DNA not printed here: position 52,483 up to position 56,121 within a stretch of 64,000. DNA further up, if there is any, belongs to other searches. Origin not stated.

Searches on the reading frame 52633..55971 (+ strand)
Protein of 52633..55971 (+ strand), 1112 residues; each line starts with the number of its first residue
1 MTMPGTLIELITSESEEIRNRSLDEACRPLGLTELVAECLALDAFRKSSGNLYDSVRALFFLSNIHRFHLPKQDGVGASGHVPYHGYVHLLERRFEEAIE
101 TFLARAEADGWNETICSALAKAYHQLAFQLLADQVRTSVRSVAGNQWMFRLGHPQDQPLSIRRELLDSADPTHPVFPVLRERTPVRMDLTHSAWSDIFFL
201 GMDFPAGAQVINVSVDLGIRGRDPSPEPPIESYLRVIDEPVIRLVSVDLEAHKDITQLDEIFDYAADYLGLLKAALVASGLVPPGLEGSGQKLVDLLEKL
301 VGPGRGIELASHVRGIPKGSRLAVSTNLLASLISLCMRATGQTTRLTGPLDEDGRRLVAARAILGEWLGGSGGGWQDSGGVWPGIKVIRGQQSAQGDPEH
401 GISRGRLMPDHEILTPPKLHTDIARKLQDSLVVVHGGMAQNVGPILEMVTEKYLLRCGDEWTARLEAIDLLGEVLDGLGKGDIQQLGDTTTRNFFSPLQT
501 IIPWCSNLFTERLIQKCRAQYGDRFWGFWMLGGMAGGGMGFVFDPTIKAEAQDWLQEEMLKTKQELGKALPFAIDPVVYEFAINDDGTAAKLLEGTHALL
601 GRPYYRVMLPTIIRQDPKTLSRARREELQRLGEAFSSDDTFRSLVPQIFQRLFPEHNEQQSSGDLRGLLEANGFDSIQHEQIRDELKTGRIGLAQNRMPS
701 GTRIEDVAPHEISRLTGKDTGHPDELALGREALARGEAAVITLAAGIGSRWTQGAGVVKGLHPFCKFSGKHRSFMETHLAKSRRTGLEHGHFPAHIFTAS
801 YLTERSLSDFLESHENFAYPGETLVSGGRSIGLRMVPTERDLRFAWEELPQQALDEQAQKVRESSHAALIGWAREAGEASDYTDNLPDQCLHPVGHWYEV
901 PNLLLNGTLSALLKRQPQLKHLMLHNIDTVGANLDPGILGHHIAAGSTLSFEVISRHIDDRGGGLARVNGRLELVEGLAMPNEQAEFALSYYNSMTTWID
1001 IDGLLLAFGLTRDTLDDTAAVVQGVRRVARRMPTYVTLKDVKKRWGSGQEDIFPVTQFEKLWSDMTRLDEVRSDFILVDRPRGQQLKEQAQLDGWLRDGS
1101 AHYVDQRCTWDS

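Call 25: search_protein_families(library=pfam, proteins=[window:52633-55971:+], max_evalue=0.0001)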
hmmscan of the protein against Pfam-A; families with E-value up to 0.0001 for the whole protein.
window:52633-55971:+ (1112 aa): 1 family
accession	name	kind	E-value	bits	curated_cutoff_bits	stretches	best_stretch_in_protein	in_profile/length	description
PF01704.24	UDPGP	-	9.3e-06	25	22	1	891-1000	162-275/413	UTP--glucose-1-phosphate uridylyltransferase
